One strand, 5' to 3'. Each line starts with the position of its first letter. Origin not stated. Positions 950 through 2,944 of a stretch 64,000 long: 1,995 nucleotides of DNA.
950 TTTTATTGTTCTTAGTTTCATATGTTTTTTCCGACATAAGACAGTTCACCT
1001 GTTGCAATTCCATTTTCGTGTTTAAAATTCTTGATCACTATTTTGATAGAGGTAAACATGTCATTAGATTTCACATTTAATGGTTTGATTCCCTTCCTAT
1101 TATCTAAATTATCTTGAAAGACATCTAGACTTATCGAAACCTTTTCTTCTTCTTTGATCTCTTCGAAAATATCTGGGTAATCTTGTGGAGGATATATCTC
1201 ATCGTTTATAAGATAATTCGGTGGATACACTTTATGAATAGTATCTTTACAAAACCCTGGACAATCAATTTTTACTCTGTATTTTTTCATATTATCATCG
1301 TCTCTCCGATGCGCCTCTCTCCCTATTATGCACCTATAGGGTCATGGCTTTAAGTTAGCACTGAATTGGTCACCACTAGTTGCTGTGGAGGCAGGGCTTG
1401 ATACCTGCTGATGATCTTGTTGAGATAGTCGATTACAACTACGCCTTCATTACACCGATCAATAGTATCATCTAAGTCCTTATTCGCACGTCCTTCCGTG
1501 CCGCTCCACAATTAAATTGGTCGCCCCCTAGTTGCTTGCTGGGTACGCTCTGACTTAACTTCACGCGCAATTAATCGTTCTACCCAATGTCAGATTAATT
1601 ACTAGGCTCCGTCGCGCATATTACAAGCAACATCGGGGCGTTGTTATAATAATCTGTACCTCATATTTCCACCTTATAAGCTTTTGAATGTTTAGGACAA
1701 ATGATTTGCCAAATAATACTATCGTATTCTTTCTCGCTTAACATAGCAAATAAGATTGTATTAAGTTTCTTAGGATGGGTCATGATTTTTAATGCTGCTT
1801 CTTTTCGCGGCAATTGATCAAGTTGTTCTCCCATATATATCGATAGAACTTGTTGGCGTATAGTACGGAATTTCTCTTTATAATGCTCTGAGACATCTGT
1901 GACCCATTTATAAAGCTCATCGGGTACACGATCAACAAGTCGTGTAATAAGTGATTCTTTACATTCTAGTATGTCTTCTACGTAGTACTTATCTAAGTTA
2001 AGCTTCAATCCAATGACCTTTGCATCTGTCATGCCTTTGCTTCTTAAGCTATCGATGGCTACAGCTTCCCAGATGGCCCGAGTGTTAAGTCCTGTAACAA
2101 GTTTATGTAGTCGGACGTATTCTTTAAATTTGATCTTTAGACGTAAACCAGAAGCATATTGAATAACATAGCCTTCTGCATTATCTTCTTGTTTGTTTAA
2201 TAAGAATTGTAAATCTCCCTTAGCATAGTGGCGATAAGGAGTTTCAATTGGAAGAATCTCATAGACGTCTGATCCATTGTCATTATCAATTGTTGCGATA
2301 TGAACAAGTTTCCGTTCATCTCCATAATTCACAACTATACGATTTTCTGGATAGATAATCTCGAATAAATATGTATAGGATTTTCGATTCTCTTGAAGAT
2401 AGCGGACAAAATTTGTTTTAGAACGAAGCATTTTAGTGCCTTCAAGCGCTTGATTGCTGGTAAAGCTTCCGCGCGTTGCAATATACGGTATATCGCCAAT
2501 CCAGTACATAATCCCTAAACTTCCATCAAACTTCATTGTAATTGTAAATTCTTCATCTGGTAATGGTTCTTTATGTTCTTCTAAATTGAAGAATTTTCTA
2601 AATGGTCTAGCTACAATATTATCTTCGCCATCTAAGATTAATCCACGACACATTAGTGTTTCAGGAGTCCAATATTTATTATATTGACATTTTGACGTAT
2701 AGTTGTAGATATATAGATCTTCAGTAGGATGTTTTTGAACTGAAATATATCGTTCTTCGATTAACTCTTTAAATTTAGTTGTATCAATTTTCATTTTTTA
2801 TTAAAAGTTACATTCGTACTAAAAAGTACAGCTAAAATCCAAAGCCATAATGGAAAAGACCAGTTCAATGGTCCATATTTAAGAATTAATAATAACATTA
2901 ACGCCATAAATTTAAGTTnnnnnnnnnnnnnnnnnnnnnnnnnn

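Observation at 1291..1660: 370-nt ORF-free, GC-enriched, densely base-paired element between the Rnl1-type RNA ligase gene and a duplicated small gene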

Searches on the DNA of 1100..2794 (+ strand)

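Call 5: search_rna_families(source=window, start=1100, end=1900, threshold=evalue, max_evalue=10, show_alignments=4)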
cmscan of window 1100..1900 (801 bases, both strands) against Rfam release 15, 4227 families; matches with E-value up to 10: 2.
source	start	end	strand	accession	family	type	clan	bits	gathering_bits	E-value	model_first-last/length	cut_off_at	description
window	1160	1273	+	RF02079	STnc180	Gene; sRNA;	-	16.4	50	1.3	1-208/208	no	Enterobacterial sRNA STnc180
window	1136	1164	-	RF01306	sR52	Gene; snRNA; snoRNA; CD-box;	-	12.6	50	7.3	1-60/60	no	Small nucleolar RNA sR52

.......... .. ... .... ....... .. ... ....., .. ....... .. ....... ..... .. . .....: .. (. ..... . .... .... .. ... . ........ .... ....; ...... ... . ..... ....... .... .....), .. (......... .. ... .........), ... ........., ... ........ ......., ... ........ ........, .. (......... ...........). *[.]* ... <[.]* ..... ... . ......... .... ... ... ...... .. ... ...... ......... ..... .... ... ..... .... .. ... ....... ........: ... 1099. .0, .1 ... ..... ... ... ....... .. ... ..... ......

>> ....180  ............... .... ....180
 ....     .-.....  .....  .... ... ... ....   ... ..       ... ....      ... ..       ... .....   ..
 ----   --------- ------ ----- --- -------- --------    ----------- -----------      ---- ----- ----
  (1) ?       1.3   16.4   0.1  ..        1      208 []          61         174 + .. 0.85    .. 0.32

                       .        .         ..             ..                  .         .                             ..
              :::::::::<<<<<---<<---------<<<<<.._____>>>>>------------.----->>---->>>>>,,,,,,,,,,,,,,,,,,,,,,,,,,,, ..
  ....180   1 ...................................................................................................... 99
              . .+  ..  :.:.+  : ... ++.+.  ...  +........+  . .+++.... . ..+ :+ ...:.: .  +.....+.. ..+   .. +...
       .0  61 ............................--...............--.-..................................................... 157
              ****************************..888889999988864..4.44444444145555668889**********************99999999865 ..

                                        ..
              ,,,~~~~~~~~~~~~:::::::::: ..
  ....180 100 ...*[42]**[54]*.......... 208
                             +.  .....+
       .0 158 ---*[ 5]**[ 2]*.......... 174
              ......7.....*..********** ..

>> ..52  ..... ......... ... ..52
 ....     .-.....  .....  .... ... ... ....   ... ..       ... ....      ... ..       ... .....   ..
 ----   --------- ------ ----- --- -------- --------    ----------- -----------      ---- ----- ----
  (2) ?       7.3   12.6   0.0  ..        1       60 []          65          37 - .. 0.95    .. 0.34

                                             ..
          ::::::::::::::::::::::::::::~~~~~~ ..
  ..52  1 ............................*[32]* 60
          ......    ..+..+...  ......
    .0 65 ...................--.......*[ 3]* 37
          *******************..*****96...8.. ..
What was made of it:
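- On Any Rfam 15 family (riboswitches, ribozymes, group I/II introns, GOLLD, ROOL, 6S, RNase P, Y RNA-like, T-box): The only matches at E<=10 lie in the flanking ORF and are noise (call 5).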

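Call 10: search_dna_similar(query=window:1250-1700:+, collection=phages, mode=distant, max_rows=30, max_evalue=0.01)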
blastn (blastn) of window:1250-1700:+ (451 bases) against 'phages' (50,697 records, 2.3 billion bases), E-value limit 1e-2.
No match.

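Call 44: search_dna_similar(query=window:1291-1660:-, collection=plasmids, mode=distant, max_evalue=1)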
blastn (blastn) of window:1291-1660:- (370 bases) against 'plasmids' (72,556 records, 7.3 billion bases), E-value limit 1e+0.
No match.
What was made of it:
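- PLSDB (call 44).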

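Call 51: search_rna_families(sources=[L001, L004, L013, L015, L025, L038, L061, L082, L084, L002, L003, L012, L014, L016, L017], threshold=gathering)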
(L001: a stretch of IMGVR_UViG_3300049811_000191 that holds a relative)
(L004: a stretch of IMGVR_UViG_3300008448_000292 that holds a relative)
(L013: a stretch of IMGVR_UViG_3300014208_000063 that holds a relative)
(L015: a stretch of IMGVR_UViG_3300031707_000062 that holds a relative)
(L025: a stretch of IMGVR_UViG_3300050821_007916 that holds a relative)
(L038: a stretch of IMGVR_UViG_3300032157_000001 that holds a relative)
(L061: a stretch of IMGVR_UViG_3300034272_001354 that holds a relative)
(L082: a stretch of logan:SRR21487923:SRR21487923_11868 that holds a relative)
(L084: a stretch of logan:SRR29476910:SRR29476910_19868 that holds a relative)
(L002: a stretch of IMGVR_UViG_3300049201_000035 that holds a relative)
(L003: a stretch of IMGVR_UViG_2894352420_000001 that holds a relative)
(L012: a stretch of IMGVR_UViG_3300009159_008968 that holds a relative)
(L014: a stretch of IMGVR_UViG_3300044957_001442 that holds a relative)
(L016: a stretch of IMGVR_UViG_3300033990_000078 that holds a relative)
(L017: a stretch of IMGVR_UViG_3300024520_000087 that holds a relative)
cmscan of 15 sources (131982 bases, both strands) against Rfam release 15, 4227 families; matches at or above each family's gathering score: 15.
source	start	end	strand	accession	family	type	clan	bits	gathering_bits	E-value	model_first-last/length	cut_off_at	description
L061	8039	8450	+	RF02032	GOLLD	Gene;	-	306.5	150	1.8e-86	1-416/416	no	Giant, ornate, lake- and Lactobacillales-derived (GOLLD) RNA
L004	208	281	+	RF00005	tRNA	Gene; tRNA;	CL00001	70.9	29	3.6e-13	1-71/71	no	tRNA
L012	315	388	+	RF00005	tRNA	Gene; tRNA;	CL00001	69.5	29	9.1e-13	1-71/71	no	tRNA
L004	432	505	+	RF00005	tRNA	Gene; tRNA;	CL00001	66.6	29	5.6e-12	1-71/71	no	tRNA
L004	354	425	+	RF00005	tRNA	Gene; tRNA;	CL00001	66.5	29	6.1e-12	1-71/71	no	tRNA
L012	237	308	+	RF00005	tRNA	Gene; tRNA;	CL00001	61.7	29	1.3e-10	1-71/71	no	tRNA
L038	6198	6270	+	RF00005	tRNA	Gene; tRNA;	CL00001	58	29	1.3e-09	1-71/71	no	tRNA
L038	6939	7008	+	RF00005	tRNA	Gene; tRNA;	CL00001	52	29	5.8e-08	1-71/71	no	tRNA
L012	86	169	+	RF00005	tRNA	Gene; tRNA;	CL00001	49.4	29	3e-07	1-71/71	no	tRNA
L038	7019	7095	+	RF00005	tRNA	Gene; tRNA;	CL00001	48.3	29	6e-07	1-71/71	no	tRNA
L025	5145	5218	-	RF00005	tRNA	Gene; tRNA;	CL00001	45.4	29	3.7e-06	1-71/71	no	tRNA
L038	7685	7767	+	RF00005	tRNA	Gene; tRNA;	CL00001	44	29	9.1e-06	1-71/71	no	tRNA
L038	7929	8034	+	RF00005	tRNA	Gene; tRNA;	CL00001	42.4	29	2.6e-05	1-71/71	no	tRNA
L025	5287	5355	-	RF00005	tRNA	Gene; tRNA;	CL00001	41.3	29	5.1e-05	1-71/71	no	tRNA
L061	7407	7497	+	RF00005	tRNA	Gene; tRNA;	CL00001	37.5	29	0.00058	1-71/71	no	tRNA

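Call 87: build_rna_model(alignment_id=A2, structure=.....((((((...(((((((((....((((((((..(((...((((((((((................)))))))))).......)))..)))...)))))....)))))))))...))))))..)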
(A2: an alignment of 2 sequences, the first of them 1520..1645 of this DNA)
Model R1 built from alignment A2 (2 sequences, 126 columns); structure: as given.
model positions 126; base pairs 36; branch points 0; effective number of sequences 0.7; information 0.589 bits per position. Calibrated on 0.2 Mb of random sequence (short: E-values are rough).
structure used (alignment columns):
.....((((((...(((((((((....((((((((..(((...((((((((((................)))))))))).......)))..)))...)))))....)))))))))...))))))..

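Call 88: search_with_rna_model(model_id=R1, sources=[window, L001, L002, L003, L004, L012, L013, L014, L015, L016, L017, L019, L020, L021, L022, L023, L024, L025, L026, L027, L028, L029, L030, L031, L032, L033, L034, L035, L036, L037, L038, L039, L040, L041, L042, L043, L044, L046, L048, L049, L051, L056, L058, L059, L060, L061, L065, L066, L070, L071, L073, L076, L078, L079, L080, L082, L084, L088, L104], max_evalue=10)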
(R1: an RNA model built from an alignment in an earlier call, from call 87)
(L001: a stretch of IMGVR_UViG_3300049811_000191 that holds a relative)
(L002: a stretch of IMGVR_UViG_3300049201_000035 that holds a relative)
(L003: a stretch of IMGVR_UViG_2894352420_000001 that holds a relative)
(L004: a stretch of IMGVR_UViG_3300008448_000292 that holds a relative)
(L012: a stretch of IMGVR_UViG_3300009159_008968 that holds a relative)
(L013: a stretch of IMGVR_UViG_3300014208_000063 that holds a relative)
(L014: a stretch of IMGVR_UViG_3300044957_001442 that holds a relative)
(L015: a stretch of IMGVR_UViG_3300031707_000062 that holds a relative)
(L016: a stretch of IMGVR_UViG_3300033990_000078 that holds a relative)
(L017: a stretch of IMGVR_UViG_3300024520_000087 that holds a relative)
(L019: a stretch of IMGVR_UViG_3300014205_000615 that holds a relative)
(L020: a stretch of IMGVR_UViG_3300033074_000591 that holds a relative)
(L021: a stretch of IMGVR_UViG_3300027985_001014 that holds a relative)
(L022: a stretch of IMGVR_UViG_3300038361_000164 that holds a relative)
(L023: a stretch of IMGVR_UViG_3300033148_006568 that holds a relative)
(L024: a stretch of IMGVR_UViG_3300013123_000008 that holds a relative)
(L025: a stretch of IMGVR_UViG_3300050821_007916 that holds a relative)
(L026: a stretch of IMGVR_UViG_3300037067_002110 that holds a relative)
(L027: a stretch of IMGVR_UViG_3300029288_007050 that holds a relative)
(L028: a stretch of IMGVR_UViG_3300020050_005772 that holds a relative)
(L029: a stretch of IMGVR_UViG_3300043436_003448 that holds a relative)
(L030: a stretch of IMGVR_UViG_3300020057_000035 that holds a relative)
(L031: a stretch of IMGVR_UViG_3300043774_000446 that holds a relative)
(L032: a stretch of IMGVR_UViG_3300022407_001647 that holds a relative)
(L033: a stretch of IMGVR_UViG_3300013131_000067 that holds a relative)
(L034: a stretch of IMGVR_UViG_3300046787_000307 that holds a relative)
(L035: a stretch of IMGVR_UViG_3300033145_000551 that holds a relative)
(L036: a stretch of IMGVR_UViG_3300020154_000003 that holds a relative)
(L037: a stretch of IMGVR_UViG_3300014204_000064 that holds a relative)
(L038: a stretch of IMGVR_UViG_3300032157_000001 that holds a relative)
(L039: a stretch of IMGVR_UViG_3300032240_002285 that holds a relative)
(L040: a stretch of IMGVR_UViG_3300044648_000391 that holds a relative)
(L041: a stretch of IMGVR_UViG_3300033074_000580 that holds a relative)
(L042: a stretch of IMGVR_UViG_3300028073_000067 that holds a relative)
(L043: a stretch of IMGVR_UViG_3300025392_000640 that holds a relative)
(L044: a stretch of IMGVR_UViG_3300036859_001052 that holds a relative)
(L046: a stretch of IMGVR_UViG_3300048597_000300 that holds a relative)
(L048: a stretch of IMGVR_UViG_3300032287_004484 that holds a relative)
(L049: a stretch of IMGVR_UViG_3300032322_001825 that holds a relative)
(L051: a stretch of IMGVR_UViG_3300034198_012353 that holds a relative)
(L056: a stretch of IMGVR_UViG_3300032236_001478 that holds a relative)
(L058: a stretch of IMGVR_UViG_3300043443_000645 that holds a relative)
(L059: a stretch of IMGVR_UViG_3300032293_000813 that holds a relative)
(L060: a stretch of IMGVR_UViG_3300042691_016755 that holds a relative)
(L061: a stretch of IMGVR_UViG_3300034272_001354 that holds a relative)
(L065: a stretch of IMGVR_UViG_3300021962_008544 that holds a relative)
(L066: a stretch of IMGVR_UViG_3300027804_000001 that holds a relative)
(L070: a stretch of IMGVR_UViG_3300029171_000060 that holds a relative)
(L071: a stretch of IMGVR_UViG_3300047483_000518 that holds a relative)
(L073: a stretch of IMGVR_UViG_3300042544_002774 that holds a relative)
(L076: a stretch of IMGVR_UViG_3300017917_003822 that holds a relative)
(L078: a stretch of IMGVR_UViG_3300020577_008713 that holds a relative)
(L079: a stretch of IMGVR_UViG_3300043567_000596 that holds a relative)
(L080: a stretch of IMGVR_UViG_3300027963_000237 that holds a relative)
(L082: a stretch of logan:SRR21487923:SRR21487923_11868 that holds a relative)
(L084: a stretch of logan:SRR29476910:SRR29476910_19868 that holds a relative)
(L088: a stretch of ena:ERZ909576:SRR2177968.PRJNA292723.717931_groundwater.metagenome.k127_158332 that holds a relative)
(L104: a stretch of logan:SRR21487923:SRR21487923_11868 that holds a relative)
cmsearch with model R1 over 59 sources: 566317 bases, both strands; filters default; matches with E-value up to 10: 2.
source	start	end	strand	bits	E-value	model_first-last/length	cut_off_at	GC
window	1520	1645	-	162.2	1.8e-36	1-126/126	no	0.49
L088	2646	2771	+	162.2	1.8e-36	1-126/126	no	0.49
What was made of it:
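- Tried and rejected: A covariance model of domain 1 found only itself in 566 kb (calls 87, 88).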

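Call 107: search_rna_families(source=window, start=1372, end=1518, threshold=evalue, max_evalue=10, show_alignments=3)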
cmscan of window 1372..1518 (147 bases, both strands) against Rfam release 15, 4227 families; matches with E-value up to 10: 0.
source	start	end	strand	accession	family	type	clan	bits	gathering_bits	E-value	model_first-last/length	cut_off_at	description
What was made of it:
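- On Any Rfam 15 family (riboswitches, ribozymes, group I/II introns, GOLLD, ROOL, 6S, RNase P, Y RNA-like, T-box): Nothing on 1372-1518 (call 107).
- The Rfam tRNA model gives no hit even at E<=10 on 147 nt (call 107). M2 lacks the conserved tertiary nucleotides of tRNA and fails the Rfam model (call 107). No Rfam cis-regulatory family matches, even at E<=10 (calls 5, 107).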
